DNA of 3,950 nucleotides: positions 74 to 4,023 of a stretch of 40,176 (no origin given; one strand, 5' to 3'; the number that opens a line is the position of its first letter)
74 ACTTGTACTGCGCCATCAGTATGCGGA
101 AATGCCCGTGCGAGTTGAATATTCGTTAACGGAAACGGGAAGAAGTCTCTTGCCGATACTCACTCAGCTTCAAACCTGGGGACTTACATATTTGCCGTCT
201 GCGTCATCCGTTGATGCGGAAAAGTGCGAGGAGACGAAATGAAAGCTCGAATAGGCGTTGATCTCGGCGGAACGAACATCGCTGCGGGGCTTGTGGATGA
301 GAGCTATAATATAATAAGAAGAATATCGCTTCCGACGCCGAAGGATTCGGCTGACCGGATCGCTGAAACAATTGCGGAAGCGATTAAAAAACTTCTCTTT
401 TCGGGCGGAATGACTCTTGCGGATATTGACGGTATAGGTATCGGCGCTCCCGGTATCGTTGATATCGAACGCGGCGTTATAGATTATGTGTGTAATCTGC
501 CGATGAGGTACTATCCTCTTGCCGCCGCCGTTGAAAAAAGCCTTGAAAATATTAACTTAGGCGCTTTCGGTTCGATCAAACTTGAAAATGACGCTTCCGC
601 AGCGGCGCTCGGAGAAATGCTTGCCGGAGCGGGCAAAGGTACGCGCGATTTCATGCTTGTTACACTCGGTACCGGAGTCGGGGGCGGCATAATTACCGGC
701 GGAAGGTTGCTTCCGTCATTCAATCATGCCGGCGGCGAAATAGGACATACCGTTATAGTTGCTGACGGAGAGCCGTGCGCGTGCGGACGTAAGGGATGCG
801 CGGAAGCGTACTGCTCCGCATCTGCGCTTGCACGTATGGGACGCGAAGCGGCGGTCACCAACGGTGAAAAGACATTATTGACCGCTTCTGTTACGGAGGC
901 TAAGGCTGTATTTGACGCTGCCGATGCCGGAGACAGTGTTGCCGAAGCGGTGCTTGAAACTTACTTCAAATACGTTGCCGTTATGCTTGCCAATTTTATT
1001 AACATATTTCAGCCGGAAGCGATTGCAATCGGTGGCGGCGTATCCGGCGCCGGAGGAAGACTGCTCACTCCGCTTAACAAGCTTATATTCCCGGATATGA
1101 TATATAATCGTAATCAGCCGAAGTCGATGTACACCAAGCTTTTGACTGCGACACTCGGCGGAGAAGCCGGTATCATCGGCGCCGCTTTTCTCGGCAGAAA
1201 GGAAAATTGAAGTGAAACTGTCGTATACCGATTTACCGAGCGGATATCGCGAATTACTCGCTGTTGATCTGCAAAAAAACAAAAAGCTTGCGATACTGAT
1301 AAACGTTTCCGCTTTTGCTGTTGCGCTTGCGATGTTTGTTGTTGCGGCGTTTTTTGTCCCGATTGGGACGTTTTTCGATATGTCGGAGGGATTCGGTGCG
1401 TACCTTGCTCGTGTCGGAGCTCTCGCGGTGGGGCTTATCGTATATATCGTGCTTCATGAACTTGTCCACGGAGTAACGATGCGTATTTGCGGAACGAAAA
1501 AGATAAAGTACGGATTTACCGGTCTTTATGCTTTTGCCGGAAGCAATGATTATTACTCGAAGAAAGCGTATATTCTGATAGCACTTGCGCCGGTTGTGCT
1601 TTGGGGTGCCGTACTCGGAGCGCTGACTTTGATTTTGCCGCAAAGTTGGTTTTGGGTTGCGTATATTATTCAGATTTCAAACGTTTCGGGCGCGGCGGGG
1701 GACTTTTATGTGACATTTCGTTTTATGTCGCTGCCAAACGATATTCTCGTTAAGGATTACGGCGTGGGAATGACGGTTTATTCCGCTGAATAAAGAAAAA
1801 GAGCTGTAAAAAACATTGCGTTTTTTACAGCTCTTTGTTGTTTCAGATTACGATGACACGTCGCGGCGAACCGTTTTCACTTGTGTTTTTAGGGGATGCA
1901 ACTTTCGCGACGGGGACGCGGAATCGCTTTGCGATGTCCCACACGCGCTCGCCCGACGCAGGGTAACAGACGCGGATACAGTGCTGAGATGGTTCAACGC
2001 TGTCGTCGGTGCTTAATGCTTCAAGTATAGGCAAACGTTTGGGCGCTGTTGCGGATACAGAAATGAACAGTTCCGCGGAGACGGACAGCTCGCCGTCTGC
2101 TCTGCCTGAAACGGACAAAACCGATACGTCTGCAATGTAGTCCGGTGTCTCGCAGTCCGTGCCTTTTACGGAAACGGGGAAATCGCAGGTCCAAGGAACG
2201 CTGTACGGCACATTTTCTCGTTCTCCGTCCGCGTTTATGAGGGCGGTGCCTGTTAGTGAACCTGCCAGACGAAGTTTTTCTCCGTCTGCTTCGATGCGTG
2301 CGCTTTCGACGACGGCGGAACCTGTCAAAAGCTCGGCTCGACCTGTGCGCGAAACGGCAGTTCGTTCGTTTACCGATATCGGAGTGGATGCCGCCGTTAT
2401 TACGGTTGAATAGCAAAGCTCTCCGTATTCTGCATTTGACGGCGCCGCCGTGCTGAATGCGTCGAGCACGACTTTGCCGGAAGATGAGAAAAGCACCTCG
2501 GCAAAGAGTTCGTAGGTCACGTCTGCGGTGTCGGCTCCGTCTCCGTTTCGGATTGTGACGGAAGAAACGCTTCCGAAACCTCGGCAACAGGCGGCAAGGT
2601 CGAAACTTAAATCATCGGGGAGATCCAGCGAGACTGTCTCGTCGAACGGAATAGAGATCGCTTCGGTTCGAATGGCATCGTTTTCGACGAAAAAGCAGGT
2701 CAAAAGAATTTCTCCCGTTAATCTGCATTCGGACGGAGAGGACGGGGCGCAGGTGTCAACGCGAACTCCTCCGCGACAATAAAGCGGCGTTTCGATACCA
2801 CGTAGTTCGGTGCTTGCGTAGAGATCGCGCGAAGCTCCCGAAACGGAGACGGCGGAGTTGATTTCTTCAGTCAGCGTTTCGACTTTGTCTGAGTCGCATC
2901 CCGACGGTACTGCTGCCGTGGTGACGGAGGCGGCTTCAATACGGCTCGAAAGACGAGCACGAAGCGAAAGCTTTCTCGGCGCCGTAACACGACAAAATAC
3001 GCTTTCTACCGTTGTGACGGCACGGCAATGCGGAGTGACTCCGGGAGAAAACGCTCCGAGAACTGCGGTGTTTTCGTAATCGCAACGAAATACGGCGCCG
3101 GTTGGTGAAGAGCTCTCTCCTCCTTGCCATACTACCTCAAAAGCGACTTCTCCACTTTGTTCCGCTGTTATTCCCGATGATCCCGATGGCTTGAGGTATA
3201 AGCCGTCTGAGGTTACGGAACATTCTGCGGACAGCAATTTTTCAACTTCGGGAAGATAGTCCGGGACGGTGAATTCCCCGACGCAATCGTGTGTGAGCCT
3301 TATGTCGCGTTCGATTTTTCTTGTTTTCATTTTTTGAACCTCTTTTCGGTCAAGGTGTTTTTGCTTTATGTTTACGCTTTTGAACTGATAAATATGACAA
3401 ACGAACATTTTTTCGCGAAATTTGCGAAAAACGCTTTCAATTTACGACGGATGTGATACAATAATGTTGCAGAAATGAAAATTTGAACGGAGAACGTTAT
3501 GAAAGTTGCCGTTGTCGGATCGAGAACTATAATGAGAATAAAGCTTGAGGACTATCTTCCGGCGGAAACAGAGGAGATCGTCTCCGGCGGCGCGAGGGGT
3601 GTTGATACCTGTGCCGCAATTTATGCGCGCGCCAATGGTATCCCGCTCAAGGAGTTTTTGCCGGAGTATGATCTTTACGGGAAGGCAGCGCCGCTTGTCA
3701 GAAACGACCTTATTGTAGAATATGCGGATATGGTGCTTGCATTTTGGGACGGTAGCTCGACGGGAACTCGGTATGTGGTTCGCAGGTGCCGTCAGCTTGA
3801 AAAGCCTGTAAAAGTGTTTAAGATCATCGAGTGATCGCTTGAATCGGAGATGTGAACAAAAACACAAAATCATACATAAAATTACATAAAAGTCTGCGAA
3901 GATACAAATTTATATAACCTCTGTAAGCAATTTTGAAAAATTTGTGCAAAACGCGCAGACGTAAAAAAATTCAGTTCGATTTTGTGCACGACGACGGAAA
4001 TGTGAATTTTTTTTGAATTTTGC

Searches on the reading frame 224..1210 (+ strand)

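Call 7: search_protein_families(library=pfam, proteins=[window:224-1210:+], max_evalue=0.001)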
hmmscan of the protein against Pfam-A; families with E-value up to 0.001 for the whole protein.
window:224-1210:+ (328 aa): 2 families
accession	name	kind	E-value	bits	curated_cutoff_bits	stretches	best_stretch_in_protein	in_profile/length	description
PF00480.26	ROK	-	6.9e-59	200.2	22.9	1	10-325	2-292/294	ROK family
PF01869.26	BcrAD_BadFG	-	2.1e-08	34.5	31.5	1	10-78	1-72/271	BadF/BadG/BcrA/BcrD ATPase family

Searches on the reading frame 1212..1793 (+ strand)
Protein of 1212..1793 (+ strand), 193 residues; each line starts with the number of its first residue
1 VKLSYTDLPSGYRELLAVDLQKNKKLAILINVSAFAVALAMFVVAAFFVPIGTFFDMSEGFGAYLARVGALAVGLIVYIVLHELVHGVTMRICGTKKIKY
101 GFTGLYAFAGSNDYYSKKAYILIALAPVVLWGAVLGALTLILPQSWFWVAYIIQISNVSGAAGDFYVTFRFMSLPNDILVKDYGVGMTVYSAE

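Call 7: search_protein_families(library=pfam, proteins=[window:1212-1793:+], max_evalue=0.001)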
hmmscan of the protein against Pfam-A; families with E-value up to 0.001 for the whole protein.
window:1212-1793:+ (193 aa): 1 family
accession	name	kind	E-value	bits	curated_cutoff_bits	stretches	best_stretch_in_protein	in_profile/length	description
PF11667.14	DUF3267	-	3.6e-25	88.9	27.1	1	75-178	1-107/108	Putative zincin peptidase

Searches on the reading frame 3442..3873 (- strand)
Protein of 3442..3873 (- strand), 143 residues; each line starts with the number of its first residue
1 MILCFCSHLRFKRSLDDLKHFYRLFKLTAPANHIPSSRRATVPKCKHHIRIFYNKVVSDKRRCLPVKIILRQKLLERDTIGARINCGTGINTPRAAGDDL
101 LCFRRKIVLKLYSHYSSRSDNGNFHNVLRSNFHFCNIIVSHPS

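Call 7: search_protein_families(library=pfam, proteins=[window:3442-3873:-], max_evalue=0.001)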
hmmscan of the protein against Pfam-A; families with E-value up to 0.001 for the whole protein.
window:3442-3873:- (143 aa): 0 families

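Call 51: search_protein_families(library=pfam, proteins=[window:3442-3873:-], max_evalue=0.1)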
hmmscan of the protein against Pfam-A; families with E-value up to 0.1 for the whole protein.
window:3442-3873:- (143 aa): 0 families
